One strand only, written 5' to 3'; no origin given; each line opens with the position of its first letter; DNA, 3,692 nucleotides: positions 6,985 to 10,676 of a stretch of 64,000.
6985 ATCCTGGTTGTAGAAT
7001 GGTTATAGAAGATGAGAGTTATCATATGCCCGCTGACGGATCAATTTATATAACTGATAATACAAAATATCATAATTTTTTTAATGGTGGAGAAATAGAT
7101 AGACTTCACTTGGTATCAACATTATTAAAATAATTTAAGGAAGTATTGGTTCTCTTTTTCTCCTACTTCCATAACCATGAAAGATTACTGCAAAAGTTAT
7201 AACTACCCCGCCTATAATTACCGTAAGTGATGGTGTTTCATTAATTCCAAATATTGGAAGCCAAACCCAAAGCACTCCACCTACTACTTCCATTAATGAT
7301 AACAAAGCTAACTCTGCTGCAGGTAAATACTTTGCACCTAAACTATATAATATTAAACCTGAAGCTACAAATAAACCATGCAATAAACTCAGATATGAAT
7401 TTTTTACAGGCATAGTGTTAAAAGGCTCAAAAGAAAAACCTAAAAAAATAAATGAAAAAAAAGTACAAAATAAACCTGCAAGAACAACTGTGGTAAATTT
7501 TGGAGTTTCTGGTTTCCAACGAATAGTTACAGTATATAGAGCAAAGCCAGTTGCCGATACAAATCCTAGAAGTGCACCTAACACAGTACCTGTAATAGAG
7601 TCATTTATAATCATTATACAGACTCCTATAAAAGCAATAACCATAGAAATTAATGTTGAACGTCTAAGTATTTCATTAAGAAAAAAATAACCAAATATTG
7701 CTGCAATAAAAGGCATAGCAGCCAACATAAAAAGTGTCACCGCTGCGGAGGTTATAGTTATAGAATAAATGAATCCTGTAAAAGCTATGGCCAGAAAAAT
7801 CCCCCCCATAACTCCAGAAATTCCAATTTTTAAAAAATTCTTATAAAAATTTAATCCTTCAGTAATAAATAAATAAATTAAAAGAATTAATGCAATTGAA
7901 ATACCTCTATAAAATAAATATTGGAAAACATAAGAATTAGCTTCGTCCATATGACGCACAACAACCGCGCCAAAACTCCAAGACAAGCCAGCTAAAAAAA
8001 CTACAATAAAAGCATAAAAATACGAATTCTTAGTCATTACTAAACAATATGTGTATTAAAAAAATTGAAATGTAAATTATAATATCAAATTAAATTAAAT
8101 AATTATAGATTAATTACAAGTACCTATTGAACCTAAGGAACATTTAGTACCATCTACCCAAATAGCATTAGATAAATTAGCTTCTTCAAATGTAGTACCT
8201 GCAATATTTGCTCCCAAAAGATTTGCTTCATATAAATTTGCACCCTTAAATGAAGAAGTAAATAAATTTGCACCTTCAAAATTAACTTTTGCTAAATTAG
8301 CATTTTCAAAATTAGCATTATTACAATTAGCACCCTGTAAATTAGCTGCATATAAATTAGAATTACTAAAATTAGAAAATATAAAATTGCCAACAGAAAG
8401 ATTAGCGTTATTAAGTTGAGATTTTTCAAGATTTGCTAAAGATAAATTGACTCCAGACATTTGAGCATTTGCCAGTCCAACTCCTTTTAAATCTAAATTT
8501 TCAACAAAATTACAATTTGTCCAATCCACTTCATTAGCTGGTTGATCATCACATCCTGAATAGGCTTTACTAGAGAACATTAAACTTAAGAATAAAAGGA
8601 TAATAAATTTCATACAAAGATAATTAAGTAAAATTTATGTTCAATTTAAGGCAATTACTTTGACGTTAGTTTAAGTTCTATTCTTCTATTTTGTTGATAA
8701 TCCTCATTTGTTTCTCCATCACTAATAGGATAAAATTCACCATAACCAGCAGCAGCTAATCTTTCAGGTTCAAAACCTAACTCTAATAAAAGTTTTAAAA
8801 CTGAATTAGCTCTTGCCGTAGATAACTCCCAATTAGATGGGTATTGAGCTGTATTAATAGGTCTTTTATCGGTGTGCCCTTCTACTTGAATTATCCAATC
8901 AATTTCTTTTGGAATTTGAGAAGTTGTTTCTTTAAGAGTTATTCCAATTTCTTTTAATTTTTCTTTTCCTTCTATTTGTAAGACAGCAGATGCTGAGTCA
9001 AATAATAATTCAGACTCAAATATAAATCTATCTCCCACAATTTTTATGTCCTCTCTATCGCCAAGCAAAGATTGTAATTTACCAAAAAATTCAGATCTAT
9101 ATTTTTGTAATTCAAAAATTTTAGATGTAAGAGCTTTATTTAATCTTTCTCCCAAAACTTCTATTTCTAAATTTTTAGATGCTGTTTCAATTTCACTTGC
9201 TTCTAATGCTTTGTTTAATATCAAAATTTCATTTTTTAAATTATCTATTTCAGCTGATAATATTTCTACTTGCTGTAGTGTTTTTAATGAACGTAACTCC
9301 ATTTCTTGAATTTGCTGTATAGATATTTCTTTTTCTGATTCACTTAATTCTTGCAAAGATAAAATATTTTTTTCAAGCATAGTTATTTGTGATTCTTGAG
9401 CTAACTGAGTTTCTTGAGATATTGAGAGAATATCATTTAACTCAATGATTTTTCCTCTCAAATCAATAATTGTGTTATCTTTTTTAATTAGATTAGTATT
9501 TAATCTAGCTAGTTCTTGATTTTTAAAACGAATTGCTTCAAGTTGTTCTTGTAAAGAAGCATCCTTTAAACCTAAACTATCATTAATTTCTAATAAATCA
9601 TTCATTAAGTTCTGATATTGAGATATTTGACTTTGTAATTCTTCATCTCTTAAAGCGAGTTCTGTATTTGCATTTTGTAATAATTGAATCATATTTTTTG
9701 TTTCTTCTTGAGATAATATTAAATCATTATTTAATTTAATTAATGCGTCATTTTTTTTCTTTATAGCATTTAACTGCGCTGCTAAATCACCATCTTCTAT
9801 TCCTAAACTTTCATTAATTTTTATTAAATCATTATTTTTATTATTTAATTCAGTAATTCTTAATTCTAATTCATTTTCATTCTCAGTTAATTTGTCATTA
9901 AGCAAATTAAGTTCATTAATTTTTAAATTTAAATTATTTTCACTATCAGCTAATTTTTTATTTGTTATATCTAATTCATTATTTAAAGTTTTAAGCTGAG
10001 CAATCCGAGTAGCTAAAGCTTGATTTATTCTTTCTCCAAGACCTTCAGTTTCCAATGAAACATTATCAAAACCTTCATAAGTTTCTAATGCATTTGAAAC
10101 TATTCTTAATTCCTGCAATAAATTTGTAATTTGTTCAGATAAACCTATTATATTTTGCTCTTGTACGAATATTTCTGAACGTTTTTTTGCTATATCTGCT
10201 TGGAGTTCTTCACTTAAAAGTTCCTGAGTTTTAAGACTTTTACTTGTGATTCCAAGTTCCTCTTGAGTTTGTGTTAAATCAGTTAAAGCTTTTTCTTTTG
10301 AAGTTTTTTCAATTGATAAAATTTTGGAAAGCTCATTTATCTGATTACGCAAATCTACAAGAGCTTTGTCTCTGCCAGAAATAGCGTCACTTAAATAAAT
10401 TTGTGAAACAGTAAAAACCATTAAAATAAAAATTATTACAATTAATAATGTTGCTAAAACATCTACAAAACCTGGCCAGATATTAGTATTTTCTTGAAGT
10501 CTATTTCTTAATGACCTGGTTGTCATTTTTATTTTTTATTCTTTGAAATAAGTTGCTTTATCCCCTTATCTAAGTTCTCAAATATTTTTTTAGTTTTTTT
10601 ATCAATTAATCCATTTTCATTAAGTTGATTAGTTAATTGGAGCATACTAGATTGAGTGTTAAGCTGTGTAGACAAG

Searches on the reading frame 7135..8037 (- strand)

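Call 49: search_protein_families(library=pfam, proteins=[window:7135-8037:-], max_evalue=0.00001)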
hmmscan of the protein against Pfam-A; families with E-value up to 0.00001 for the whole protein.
window:7135-8037:- (300 aa): 1 family
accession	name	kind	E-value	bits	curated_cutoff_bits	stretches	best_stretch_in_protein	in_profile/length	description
PF00892.27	EamA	-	2.6e-20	73.5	28.2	1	10-143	4-134/135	EamA-like transporter family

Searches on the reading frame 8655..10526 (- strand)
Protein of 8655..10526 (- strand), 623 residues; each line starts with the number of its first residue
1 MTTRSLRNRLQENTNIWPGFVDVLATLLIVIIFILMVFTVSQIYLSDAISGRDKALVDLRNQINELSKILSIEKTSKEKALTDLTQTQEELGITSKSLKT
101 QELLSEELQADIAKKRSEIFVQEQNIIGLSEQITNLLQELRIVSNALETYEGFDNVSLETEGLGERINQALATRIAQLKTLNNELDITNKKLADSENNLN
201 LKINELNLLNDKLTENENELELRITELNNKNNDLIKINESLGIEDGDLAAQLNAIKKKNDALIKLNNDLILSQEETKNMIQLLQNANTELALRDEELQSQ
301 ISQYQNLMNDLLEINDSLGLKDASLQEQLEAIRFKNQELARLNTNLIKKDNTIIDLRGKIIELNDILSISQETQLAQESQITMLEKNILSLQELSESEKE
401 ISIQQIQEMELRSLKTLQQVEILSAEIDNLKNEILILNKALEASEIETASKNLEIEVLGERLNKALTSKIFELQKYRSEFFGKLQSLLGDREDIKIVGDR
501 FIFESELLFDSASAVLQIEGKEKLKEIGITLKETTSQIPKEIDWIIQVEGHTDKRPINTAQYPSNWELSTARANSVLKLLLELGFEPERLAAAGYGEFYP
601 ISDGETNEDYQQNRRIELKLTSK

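Call 49: search_protein_families(library=pfam, proteins=[window:8655-10526:-], max_evalue=0.00001)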
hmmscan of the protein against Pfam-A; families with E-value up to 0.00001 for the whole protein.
window:8655-10526:- (623 aa): 1 family
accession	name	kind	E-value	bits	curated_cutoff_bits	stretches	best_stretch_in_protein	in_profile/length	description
PF00691.25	OmpA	-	1.8e-16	60.7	27.2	1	508-614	1-98/98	OmpA family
